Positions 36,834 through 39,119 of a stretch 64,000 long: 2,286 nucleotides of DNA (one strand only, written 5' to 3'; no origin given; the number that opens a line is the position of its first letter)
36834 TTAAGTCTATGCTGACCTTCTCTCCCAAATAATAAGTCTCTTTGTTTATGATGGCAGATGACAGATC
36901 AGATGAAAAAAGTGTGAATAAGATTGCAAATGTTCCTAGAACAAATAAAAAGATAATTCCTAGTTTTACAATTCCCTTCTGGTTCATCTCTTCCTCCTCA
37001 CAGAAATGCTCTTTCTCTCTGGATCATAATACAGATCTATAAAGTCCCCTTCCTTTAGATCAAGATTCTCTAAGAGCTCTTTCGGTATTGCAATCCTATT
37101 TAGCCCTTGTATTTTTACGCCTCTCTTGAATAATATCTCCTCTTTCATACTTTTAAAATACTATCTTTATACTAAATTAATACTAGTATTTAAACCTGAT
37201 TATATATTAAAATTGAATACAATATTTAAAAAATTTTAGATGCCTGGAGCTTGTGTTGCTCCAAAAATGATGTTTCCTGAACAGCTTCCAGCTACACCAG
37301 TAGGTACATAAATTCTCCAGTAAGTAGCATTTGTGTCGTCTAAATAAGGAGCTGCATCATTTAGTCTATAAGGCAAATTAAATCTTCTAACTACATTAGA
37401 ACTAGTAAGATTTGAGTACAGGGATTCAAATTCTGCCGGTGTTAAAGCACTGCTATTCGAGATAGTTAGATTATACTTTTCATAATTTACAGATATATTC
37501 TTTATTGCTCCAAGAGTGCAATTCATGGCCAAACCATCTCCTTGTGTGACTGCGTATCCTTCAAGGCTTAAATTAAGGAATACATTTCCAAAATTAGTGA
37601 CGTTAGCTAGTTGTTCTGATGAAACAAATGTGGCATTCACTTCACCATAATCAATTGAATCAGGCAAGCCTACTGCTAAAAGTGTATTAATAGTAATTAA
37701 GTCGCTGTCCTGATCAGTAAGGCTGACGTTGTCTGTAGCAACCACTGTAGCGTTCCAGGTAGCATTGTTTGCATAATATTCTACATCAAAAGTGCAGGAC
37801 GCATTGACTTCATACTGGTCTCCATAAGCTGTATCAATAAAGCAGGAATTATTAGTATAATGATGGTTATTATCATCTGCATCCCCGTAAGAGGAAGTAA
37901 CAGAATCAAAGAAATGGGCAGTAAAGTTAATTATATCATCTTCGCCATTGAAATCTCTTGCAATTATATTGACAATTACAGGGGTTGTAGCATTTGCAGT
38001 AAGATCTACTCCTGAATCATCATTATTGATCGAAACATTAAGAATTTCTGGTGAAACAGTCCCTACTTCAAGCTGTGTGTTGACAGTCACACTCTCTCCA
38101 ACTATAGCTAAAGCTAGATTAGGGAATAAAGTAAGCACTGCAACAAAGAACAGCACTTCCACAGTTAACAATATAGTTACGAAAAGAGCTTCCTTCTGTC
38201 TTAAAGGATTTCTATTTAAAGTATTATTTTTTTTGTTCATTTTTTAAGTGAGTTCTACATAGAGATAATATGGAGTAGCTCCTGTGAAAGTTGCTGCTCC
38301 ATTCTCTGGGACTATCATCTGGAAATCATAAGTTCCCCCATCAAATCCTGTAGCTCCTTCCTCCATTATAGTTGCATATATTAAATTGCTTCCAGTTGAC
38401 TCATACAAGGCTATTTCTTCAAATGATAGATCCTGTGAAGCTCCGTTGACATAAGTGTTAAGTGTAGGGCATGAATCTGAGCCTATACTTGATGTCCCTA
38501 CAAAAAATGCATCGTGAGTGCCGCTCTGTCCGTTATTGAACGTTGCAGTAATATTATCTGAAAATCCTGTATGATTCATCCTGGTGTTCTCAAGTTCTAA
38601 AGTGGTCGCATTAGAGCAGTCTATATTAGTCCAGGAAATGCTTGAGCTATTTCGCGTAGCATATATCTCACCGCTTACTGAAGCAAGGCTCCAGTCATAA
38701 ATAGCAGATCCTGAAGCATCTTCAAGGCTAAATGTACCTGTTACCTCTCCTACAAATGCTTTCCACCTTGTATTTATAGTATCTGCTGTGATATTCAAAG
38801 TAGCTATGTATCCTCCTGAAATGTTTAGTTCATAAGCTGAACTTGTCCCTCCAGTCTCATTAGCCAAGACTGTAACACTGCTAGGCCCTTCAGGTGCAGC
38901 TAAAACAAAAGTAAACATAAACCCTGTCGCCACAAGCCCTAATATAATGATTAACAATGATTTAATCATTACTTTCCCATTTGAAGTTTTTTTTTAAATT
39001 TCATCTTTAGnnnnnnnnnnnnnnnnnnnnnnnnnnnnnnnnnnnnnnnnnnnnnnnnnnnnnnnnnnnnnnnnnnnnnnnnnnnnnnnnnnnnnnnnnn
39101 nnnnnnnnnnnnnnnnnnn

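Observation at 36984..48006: Divergent two-operon surface locus around a membrane-anchored HerA/FtsK-like ATPase that matches no appendage or transfer system I know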

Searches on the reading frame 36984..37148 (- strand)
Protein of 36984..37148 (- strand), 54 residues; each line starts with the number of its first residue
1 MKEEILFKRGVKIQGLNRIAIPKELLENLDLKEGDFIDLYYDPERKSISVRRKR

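Call 4: search_protein_families(library=pfam, proteins=[window:36984-37148:-], max_evalue=0.1)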
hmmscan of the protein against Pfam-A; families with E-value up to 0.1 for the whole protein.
window:36984-37148:- (54 aa): 1 family
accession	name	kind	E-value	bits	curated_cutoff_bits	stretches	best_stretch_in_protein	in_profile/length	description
PF04014.23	MazE_antitoxin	-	0.00018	21.8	24.7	1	17-50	8-40/48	Antidote-toxin recognition MazE, bacterial antitoxin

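Call 5: search_protein_families(library=ncbifam, proteins=[window:36984-37148:-], max_evalue=0.1)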
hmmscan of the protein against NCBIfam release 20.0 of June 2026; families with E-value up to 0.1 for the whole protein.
window:36984-37148:- (54 aa): 4 families
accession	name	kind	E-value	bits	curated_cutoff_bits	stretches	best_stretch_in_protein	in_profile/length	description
TIGR01439.1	lp_hng_hel_AbrB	domain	3.3e-08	33.1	28.3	1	11-54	2-44/44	transcriptional regulator, AbrB family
TIGR02609.1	doc_partner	hypoth_equivalog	1.2e-05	25.6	55.9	1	20-51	13-42/74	putative addiction module antidote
NF006352.0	PRK08577.1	equivalog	0.001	19.1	140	1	11-52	7-48/136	hypothetical protein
TIGR02851.1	spore_V_T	equivalog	0.0015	18.4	235.9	1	12-46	8-42/180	stage V sporulation protein T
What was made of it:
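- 36984..37148 (-): p54: AbrB/SpoVT-domain small protein, translationally coupled (ATGA) to the giant adhesin gene. NCBIfam TIGR01439 33.1 bits, above the 28.3 cutoff (call 5).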

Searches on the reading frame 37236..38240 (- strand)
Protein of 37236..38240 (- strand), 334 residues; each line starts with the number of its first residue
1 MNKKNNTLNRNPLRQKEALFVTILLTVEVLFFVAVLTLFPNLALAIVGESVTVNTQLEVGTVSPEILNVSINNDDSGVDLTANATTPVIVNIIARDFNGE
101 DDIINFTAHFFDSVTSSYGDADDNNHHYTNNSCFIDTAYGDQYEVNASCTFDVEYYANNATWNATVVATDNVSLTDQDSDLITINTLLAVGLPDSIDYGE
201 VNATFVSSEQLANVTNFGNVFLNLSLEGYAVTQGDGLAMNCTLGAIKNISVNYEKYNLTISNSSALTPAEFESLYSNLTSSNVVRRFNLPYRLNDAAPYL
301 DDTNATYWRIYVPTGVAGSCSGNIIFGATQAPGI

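Call 4: search_protein_families(library=pfam, proteins=[window:37236-38240:-], max_evalue=0.1)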
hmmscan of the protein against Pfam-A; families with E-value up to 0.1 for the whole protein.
window:37236-38240:- (334 aa): 0 families

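Call 5: search_protein_families(library=ncbifam, proteins=[window:37236-38240:-], max_evalue=0.1)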
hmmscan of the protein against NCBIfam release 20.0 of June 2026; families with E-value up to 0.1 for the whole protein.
window:37236-38240:- (334 aa): 0 families
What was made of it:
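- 37236..38240 (-): p334: signal-anchored or secreted protein with 18 N-glycosylation sequons. A recurrent accessory gene. No family hit (calls 4, 5).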

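Call 7: search_protein_families(library=padloc, proteins=[window:37236-38240:-], max_evalue=0.1)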
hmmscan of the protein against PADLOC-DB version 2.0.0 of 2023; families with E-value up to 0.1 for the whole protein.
window:37236-38240:- (334 aa): 0 families

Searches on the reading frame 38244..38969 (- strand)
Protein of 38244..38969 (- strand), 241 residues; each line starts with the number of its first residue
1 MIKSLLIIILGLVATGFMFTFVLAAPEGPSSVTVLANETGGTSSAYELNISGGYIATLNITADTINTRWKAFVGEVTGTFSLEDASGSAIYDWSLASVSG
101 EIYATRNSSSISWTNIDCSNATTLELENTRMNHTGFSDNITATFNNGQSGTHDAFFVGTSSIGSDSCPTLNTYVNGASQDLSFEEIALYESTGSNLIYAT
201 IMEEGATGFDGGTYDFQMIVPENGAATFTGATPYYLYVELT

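Call 4: search_protein_families(library=pfam, proteins=[window:38244-38969:-], max_evalue=0.1)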
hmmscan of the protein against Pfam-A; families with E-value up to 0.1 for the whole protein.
window:38244-38969:- (241 aa): 0 families

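Call 5: search_protein_families(library=ncbifam, proteins=[window:38244-38969:-], max_evalue=0.1)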
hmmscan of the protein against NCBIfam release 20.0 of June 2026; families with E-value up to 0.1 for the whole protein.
window:38244-38969:- (241 aa): 0 families

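Call 7: search_protein_families(library=padloc, proteins=[window:38244-38969:-], max_evalue=0.1)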
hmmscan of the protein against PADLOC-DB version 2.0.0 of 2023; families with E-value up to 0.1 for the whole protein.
window:38244-38969:- (241 aa): 0 families

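Call 40: find_homologous_proteins(query=window:38244-38969:-, max_evalue=0.001)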
Query window:38244-38969:- (241 aa): 387 proteins with E <= 0.001 among 1245 candidates; the best 120 are listed.
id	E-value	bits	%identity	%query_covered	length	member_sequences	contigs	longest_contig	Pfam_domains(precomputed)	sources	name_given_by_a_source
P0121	4.3e-150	516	100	100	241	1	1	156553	-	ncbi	-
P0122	7.7e-90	319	61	100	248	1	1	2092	-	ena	-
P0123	1.4e-88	314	61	100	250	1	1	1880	-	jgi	jgi:hypothetical protein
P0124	2.0e-85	304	61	91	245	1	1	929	-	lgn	-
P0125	9.7e-85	302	62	93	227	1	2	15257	-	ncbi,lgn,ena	-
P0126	9.2e-84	299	61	99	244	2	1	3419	-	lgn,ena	-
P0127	1.6e-83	298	62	98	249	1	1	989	-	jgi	jgi:hypothetical protein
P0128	3.6e-83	297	60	98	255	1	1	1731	-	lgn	-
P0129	4.6e-83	296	62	98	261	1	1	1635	-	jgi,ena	-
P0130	5.3e-83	296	60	93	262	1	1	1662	-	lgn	-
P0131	5.5e-83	296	58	97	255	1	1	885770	-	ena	-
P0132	9.6e-83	295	60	98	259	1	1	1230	-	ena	-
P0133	2.4e-82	294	58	99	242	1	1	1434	-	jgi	jgi:hypothetical protein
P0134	4.5e-82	293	58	98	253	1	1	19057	-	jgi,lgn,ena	-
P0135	1.4e-81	292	59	91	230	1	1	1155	-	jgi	-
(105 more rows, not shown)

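Call 41: find_encoding_contigs(protein=P0121, flank=1000, max_places=1)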
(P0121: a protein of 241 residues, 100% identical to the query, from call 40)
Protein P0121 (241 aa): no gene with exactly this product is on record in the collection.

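Call 46: search_solved_structures(query=A2, max_evalue=10)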
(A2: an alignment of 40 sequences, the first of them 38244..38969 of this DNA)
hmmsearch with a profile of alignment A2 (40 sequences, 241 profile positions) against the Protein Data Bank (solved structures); distinct sequences matched with E-value up to 10: 0.
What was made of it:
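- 38244..38969 (-): p241: secreted beta-rich protein of a conserved orphan family. Two invariant Cys and a C-terminal YYLYVEL motif. No PDB profile hit (call 46).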

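Call 55: predict_structure(alignment_id=A2)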
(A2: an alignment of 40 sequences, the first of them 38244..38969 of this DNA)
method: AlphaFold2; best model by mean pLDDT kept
length: 241 residues; sequences in the alignment: 40
mean_pLDDT: 76.7   pTM: 0.72
mean pLDDT of the five models: 76.7, 75.2, 74.5, 74.5, 70.8
residues with pLDDT >= 90: 67; 70-90: 98; 50-70: 49; < 50: 27
segments of 3 or more residues with pLDDT < 50: 40-42, 55-64, 82-85, 88-92
pLDDT, mean of each block of 10 residues (from residue 1): 89 79 60 55 49 45 61 73 49 62 83 91 95 87 74 88 92 84 92 93 89 89 83 82 71
secondary structure, 60 per line:
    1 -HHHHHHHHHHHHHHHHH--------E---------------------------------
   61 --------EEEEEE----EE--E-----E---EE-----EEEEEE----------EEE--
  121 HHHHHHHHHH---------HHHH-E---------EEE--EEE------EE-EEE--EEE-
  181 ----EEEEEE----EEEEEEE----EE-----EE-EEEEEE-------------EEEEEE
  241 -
elements in order: H2-18 E69-74 E100-105 E116-118 H121-130 H140-143 E155-157 E160-162 E172-174 E177-179 E185-190 E195-201 E216-221 E235-240
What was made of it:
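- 38244..38969 (-): AF2 pLDDT 76.7, pTM 0.72 (call 55).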

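Call 58: fold_search(model_id=the predicted structure, library=pdb)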
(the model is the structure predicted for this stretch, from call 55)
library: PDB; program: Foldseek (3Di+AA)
matches with E <= 10: 91; with E <= 0.001: 0
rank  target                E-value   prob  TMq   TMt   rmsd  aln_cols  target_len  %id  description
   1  1af9                  1.1e+00  0.01  0.10  0.07  17.2       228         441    8  TETANUS NEUROTOXIN C FRAGMENT (released 1998-04-29)
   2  7m54_E                1.2e+00  0.06  0.18  0.24  21.4       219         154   10  Crystallographic structure of a cubic crystal form of STMV grown from bromide (released 2021-12-15)
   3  5bkq_G                2.1e+00  0.04  0.17  0.23  19.2       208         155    8  Crystallographic structure of a cubic form of STMV grown from nitrate (released 2021-12-15)
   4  5bkl_L                2.4e+00  0.04  0.18  0.24  22.4       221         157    8  Crystallographic structure of the cubic crystal form of STMV (77.9 degree rotation) grown from NaCl (released 2021-12-15)
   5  8xcj_F                2.5e+00  0.02  0.14  0.10  22.1       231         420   13  Open State of central tail fiber of bacteriophage lambda upon binding to LamB (gpJ713-LamB complex) (released 2024-05-01)
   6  6e1r_A                2.8e+00  0.01  0.11  0.06  20.5       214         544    8  Crystal structure of the Acinetobacter phage vB_ApiP_P1 tailspike protein (released 2019-07-17)
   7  7m54_I                3.1e+00  0.03  0.16  0.21  20.3       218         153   10  Crystallographic structure of a cubic crystal form of STMV grown from bromide (released 2021-12-15)
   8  6e1r_B                3.1e+00  0.01  0.12  0.06  20.3       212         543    8  Crystal structure of the Acinetobacter phage vB_ApiP_P1 tailspike protein (released 2019-07-17)
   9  1sll                  3.1e+00  0.01  0.11  0.06  18.6       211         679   10  SIALIDASE L FROM LEECH MACROBDELLA DECORA (released 1998-12-16)
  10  2z48_A                3.3e+00  0.02  0.12  0.08  13.8       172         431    8  Crystal Structure of Hemolytic Lectin CEL-III Complexed with GalNac (released 2007-10-30)
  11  5bkl_B                3.5e+00  0.03  0.17  0.24  19.1       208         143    9  Crystallographic structure of the cubic crystal form of STMV (77.9 degree rotation) grown from NaCl (released 2021-12-15)
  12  2ifw_A                3.5e+00  0.01  0.14  0.15  12.9       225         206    8  Crystal structure of scytalido-glutamic peptidase with a transition state analog inhibitor (released 2006-10-03)
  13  5fld                  3.7e+00  0.04  0.11  0.18  11.0        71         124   10  Crystal structure of raptor adenovirus 1 fibre head, beta-hairpin deleted form (released 2016-06-29)
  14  1vcl_A                3.7e+00  0.01  0.11  0.07  13.9       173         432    8  Crystal Structure of Hemolytic Lectin CEL-III (released 2004-09-07)
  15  7pe1_AA               3.9e+00  0.01  0.12  0.16  20.5       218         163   10  Cryo-EM structure of BMV-derived VLP expressed in E. coli and assembled in the presence of tRNA (tVLP) (released 2022-03-02)
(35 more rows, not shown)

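Call 84: fold_search(model_id=the predicted structure, library=viral)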
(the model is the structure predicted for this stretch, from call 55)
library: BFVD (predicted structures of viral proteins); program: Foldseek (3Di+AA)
matches with E <= 10: 153; with E <= 0.001: 0
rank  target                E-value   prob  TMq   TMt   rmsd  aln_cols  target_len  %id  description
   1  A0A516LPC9            2.0e-01  0.03  0.11  0.11  30.4       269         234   13  (no name in the UniProt tables at hand)
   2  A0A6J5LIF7            2.5e-01  0.05  0.13  0.10  21.0       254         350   12  Uncharacterized protein [uncultured Caudovirales phage]
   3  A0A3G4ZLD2            2.7e-01  0.04  0.13  0.08  25.3       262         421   12  Uncharacterized protein [Terrestrivirus sp.]
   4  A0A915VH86            4.7e-01  0.04  0.12  0.08  20.2       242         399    8  (no name in the UniProt tables at hand)
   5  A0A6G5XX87            5.9e-01  0.06  0.14  0.05  29.1       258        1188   12  (no name in the UniProt tables at hand)
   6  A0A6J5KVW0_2          5.9e-01  0.02  0.11  0.04  26.4       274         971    9  Uncharacterized protein [uncultured Caudovirales phage]
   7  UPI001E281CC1         7.4e-01  0.08  0.19  0.25  22.9       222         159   10  (no name look-up for this kind of identifier)
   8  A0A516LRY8            7.4e-01  0.03  0.13  0.20  15.1       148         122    5  (no name in the UniProt tables at hand)
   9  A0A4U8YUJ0            8.3e-01  0.02  0.14  0.17  16.8       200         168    8  Movement protein (Fragment) [European mountain ash ringspot-associated virus (isolate Sorbus aucuparia)]
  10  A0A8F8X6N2            8.3e-01  0.02  0.08  0.11  26.0       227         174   13  (no name in the UniProt tables at hand)
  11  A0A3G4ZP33            8.8e-01  0.02  0.13  0.10  39.2       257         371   12  Uncharacterized protein [Terrestrivirus sp.]
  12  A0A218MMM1            8.8e-01  0.02  0.13  0.07  28.3       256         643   10  Uncharacterized protein [uncultured virus]
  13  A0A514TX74            1.1e+00  0.03  0.15  0.10  26.2       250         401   10  (no name in the UniProt tables at hand)
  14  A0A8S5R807            1.1e+00  0.02  0.10  0.06  16.8       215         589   14  Tail protein (Fragment) [virus sp. ctKgb28]
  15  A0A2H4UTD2            1.2e+00  0.02  0.14  0.15  33.5       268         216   10  Flagellar hook-length control protein-like protein [Bodo saltans virus]
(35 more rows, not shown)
